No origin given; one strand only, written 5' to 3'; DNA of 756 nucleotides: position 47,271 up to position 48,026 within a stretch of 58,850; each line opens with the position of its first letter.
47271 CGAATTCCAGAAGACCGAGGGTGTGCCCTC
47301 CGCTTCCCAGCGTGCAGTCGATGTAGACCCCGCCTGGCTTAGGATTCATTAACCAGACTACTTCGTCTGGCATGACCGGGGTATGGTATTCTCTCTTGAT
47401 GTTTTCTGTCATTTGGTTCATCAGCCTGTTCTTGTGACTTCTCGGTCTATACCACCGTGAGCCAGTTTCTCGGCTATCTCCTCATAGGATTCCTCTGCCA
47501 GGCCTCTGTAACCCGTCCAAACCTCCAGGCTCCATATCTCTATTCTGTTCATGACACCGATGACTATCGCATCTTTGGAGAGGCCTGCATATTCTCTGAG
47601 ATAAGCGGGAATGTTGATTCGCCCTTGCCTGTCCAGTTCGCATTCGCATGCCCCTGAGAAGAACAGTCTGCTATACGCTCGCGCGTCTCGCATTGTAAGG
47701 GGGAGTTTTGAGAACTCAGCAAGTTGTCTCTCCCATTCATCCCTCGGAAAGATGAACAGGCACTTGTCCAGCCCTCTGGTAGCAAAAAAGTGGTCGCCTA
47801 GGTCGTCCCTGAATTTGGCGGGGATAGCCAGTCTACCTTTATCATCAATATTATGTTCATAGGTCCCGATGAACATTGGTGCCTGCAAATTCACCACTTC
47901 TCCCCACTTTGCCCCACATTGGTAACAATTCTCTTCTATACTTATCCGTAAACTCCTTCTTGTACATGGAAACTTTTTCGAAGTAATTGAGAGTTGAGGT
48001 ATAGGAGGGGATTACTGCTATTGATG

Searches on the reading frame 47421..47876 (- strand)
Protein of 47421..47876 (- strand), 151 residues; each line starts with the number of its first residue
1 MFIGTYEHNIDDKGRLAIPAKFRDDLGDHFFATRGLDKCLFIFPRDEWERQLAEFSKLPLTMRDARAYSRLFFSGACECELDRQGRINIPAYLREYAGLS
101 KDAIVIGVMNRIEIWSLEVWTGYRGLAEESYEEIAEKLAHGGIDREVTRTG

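Call 55: find_encoding_contigs(protein=window:47421-47876:-, flank=6000, max_places=10)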
Protein window:47421-47876:- (151 aa): 23 contigs read that carry it; 10 places shown.
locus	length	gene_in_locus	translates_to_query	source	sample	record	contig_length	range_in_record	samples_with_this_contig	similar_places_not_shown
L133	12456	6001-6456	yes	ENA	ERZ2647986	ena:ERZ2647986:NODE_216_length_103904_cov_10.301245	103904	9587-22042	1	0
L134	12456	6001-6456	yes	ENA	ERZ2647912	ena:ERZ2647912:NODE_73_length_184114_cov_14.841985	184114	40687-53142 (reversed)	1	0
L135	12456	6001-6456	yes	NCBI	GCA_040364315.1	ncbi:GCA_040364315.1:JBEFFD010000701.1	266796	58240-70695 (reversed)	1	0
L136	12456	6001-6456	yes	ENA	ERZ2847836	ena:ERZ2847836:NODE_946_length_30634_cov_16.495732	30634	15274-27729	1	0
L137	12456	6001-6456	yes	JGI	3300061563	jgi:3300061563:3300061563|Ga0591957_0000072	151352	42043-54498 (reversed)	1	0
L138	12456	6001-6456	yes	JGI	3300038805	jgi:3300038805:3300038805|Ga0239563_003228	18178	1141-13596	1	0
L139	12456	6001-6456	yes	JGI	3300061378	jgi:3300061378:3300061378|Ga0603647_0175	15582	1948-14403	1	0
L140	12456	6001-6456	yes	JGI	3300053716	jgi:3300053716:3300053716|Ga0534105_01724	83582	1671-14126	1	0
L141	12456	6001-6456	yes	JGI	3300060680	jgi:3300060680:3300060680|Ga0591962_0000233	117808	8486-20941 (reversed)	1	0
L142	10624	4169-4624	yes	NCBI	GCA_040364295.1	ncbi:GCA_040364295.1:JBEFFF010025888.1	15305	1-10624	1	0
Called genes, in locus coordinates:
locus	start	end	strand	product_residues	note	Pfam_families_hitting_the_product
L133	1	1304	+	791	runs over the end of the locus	PF09822:ABC_transp_aux (faint), PF23355:IFT52_GIFT (faint), PF27016:TCAF_N (faint), PF14258:DUF4350 (weak)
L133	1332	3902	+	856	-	PF09822:ABC_transp_aux, PF14258:DUF4350 (weak), PF23355:IFT52_GIFT (weak)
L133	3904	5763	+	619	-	-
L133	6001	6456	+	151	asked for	PF02381:MraZ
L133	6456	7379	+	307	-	PF01209:Ubie_methyltran (faint), PF01795:Methyltransf_5, PF13847:Methyltransf_31 (weak), PF13649:Methyltransf_25 (faint)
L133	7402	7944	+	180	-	-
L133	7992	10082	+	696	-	PF03717:PBP_dimer, PF00905:Transpeptidase, PF03793:PASTA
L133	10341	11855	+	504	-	PF01225:Mur_ligase, PF08245:Mur_ligase_M, PF02875:Mur_ligase_C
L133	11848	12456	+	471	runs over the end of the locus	PF01225:Mur_ligase (weak), PF08245:Mur_ligase_M, PF02875:Mur_ligase_C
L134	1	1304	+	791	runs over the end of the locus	PF09822:ABC_transp_aux (faint), PF23355:IFT52_GIFT (faint), PF27016:TCAF_N (faint), PF14258:DUF4350 (weak)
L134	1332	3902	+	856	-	PF09822:ABC_transp_aux, PF14258:DUF4350 (weak), PF23355:IFT52_GIFT (weak)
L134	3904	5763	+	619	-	-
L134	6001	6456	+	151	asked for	PF02381:MraZ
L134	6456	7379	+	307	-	PF01209:Ubie_methyltran (faint), PF01795:Methyltransf_5, PF13847:Methyltransf_31 (weak), PF13649:Methyltransf_25 (faint)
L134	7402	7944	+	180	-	-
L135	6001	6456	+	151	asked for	PF02381:MraZ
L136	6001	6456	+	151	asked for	PF02381:MraZ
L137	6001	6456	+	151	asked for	PF02381:MraZ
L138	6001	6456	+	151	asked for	PF02381:MraZ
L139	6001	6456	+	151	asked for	PF02381:MraZ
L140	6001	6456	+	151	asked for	PF02381:MraZ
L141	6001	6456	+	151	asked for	PF02381:MraZ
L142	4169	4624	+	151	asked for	PF02381:MraZ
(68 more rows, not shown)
